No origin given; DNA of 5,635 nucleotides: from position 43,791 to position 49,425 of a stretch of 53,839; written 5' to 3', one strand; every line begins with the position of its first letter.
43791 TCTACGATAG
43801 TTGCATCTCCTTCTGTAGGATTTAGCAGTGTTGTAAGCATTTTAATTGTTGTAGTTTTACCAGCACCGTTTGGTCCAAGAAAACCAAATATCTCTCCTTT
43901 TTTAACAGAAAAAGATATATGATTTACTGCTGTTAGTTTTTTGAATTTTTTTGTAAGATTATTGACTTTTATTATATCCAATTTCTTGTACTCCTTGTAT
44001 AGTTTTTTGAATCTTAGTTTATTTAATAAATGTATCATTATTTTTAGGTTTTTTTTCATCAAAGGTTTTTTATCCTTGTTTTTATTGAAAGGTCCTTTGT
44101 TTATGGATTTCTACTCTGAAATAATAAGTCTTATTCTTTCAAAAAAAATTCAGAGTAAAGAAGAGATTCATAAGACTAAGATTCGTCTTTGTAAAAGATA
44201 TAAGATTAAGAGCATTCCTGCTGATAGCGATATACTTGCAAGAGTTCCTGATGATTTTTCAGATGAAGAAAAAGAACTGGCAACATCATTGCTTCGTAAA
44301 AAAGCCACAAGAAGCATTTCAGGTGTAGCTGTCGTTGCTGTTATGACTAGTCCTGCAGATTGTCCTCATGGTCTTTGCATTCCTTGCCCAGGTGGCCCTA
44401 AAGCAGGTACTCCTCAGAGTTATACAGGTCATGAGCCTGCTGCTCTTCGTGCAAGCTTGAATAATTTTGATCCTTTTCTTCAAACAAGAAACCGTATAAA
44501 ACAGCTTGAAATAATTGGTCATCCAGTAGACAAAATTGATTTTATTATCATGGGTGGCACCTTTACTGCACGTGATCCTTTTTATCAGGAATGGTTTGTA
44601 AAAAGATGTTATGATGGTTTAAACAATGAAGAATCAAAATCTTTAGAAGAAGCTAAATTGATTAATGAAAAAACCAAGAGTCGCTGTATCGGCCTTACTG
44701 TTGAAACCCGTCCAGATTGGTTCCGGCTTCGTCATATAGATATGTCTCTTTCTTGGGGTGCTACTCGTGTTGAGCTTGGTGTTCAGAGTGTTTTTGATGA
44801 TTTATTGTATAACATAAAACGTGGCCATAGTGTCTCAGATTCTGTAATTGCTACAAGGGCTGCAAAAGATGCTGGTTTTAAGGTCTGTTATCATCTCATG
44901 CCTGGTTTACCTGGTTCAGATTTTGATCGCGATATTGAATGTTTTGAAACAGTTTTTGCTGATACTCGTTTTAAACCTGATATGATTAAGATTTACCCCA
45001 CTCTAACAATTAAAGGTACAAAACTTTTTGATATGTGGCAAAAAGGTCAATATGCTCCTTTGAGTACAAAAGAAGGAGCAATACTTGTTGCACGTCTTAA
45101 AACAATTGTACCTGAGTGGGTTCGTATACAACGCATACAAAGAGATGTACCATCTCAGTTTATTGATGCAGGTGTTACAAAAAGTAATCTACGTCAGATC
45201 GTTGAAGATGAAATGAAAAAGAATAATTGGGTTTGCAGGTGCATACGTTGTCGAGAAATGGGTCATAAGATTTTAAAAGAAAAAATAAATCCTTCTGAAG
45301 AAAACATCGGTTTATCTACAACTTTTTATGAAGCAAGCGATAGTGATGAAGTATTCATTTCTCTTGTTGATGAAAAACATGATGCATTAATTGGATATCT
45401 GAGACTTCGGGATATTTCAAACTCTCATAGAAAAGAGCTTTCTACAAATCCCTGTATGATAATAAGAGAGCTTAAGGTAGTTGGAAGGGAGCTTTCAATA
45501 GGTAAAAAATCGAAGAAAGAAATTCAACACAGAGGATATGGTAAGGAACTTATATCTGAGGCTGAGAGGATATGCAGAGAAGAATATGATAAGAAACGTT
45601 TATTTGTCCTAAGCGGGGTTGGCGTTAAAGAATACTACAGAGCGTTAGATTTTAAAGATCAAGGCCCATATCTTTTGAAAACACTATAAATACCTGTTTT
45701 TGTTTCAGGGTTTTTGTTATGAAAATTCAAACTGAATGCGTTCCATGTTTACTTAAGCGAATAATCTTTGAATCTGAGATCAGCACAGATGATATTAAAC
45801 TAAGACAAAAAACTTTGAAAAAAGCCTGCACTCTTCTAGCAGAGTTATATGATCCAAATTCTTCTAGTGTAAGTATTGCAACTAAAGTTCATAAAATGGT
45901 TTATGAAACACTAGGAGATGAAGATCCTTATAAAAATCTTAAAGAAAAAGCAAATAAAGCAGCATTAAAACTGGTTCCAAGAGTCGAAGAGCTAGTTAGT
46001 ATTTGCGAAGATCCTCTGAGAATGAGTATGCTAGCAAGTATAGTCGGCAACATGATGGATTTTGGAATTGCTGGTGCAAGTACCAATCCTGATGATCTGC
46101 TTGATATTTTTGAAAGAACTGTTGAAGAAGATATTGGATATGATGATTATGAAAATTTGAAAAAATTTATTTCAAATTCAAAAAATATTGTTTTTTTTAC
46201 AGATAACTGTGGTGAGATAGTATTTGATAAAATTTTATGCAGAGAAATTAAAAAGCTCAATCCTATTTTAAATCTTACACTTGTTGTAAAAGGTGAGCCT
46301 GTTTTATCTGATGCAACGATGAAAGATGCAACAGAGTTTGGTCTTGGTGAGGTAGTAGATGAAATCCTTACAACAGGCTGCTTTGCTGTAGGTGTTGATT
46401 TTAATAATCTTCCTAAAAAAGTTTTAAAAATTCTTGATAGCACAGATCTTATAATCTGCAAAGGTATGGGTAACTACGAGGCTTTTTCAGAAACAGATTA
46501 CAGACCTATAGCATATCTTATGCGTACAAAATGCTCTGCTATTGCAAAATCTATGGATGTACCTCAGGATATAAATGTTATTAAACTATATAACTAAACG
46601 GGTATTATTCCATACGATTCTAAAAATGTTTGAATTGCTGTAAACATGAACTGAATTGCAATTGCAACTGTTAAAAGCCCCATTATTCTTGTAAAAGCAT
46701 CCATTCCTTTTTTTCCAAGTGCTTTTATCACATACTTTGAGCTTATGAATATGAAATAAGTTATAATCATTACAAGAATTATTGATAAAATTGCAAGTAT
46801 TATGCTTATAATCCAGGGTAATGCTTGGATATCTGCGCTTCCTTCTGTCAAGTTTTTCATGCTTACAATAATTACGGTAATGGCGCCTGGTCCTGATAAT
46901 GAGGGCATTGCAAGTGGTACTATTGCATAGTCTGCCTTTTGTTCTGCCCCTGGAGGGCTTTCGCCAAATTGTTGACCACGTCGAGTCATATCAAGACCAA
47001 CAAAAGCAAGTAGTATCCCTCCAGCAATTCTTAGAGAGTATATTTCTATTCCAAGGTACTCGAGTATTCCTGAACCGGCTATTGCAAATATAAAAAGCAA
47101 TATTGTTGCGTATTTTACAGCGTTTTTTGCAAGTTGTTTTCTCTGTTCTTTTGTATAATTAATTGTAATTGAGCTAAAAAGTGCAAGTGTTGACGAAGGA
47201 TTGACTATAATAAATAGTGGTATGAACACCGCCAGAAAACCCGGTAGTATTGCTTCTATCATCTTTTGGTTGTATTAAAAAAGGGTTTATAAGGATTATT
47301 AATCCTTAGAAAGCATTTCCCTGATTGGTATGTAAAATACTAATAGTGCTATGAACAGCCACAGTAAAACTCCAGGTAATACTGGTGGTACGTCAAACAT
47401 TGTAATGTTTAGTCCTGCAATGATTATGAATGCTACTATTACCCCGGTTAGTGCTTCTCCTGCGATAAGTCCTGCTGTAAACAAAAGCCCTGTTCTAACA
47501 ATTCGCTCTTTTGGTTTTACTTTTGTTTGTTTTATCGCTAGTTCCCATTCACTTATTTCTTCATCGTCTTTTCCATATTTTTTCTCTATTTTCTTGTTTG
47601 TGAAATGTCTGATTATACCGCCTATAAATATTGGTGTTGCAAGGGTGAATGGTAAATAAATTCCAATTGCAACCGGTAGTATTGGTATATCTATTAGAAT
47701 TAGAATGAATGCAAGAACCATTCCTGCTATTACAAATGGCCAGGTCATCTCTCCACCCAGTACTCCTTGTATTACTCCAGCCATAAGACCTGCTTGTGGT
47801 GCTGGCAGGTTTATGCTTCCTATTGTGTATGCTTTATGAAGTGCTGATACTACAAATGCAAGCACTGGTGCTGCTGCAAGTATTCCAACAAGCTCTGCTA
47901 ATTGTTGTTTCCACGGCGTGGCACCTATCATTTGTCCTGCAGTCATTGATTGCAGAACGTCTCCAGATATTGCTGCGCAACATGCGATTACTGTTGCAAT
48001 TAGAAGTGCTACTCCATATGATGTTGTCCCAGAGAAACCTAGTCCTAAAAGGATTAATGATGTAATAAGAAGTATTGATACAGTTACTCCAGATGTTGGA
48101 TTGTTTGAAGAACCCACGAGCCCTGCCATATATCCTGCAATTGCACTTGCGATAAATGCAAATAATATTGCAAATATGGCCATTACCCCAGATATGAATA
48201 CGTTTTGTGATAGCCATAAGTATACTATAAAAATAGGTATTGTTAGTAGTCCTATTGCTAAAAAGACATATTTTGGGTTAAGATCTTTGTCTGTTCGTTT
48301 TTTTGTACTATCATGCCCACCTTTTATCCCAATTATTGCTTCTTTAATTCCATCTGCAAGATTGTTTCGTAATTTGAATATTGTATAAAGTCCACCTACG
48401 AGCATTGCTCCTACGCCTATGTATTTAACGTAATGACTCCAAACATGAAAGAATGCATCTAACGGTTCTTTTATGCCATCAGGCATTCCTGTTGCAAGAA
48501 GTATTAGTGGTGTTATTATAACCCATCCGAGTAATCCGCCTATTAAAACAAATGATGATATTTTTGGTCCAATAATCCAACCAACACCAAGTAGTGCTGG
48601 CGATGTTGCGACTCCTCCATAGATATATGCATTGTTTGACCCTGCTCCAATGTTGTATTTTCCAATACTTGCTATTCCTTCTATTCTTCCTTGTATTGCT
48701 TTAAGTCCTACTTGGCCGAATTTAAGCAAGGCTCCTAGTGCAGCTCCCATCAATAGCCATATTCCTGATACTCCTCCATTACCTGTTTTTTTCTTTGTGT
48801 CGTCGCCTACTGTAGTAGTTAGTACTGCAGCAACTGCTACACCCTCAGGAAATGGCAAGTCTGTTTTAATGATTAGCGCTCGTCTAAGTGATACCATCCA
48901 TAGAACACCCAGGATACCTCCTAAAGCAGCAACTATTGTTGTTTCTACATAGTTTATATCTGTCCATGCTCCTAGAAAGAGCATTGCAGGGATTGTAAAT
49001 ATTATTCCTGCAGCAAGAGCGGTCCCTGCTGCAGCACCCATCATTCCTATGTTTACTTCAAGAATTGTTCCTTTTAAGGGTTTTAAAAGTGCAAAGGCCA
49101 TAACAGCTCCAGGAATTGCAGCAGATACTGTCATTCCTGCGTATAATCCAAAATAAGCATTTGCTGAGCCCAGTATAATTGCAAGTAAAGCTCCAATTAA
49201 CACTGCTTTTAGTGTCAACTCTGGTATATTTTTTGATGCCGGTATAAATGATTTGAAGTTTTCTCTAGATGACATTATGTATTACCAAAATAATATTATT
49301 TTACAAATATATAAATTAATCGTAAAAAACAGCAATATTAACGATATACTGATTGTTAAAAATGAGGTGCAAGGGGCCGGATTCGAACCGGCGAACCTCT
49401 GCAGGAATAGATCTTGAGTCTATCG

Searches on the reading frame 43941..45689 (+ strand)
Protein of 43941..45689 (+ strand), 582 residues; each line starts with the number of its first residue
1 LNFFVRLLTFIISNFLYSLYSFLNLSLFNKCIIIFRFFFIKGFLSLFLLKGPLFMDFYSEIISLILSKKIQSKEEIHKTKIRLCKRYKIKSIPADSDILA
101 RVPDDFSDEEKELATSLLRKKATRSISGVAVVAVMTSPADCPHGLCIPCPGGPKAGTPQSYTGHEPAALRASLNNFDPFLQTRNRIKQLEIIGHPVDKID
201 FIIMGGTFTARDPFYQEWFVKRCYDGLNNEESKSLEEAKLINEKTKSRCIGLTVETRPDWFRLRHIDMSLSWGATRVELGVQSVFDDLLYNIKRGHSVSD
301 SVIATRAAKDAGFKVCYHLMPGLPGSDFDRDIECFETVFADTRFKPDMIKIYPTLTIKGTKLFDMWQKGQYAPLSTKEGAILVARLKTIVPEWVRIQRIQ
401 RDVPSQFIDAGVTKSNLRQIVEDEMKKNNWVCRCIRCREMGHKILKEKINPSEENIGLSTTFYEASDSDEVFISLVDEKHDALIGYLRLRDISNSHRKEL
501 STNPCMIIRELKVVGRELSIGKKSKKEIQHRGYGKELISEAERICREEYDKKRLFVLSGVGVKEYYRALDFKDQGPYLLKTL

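Call 40: search_protein_families(library=pfam, proteins=[window:43941-45689:+], max_evalue=0.001)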
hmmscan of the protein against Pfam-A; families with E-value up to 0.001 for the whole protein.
window:43941-45689:+ (582 aa): 4 families
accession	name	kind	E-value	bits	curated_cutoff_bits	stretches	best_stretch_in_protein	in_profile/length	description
PF16199.10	Radical_SAM_C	-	2.7e-22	79.1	31.9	1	346-427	1-85/85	Radical_SAM C-terminal domain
PF04055.27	Radical_SAM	-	2.9e-12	47.5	29.5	1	172-327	20-155/166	Radical SAM superfamily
PF23613.1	ELP3_N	-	5.3e-12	45.9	27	1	54-125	1-69/70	ELP3 N-terminal domain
PF00583.31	Acetyltransf_1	-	0.00019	22.1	20.7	1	462-570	24-115/116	Acetyltransferase (GNAT) family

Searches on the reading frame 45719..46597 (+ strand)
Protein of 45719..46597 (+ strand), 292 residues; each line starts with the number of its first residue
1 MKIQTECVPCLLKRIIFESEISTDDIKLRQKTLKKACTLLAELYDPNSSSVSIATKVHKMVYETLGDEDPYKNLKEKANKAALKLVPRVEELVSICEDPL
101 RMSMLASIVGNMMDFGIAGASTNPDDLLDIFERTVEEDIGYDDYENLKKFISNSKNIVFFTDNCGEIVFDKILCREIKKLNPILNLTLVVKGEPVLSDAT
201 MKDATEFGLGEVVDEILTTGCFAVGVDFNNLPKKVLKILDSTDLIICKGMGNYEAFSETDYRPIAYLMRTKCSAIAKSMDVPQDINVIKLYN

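Call 40: search_protein_families(library=pfam, proteins=[window:45719-46597:+], max_evalue=0.001)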
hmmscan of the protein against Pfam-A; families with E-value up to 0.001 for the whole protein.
window:45719-46597:+ (292 aa): 1 family
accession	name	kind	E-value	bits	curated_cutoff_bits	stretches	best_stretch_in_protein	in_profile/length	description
PF01937.24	ARMT1-like_dom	-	1.8e-66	224.9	25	1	4-284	2-308/311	Damage-control phosphatase ARMT1-like domain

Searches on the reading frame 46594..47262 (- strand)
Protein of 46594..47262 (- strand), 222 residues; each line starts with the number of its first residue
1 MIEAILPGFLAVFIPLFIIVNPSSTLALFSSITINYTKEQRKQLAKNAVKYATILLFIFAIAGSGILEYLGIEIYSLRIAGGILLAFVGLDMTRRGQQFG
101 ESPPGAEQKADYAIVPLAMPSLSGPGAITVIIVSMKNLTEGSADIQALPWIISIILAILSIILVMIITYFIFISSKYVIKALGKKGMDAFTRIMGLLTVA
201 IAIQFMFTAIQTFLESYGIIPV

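Call 40: search_protein_families(library=pfam, proteins=[window:46594-47262:-], max_evalue=0.001)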
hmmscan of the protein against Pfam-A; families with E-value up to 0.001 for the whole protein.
window:46594-47262:- (222 aa): 1 family
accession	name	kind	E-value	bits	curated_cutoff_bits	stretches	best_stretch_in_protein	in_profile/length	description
PF01914.23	MarC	-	6.6e-50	169.8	23.9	1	9-213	4-202/203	MarC family integral membrane protein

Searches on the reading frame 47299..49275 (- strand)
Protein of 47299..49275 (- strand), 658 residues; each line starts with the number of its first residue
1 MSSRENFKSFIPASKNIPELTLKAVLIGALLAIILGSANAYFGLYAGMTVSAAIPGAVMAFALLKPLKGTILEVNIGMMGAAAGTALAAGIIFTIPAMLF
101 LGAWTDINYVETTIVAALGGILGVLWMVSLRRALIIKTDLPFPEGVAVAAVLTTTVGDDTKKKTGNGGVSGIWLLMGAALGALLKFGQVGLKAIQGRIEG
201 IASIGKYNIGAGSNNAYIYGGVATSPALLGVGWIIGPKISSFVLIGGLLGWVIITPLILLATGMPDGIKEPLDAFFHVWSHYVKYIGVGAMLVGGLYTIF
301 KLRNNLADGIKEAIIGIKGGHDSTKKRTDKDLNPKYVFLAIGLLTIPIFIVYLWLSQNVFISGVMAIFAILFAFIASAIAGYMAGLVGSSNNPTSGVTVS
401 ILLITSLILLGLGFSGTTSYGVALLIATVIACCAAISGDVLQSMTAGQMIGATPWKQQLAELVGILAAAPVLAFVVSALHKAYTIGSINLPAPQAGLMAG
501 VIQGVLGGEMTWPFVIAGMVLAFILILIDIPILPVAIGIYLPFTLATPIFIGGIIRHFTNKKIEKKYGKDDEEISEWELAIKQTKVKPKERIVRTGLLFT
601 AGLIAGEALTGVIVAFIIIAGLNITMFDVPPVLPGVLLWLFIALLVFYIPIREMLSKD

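Call 40: search_protein_families(library=pfam, proteins=[window:47299-49275:-], max_evalue=0.001)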
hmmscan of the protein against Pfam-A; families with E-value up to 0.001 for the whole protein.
window:47299-49275:- (658 aa): 1 family
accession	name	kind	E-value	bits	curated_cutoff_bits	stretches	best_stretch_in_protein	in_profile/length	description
PF03169.20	OPT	-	7e-79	266.5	25.8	1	19-617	1-622/623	OPT oligopeptide transporter protein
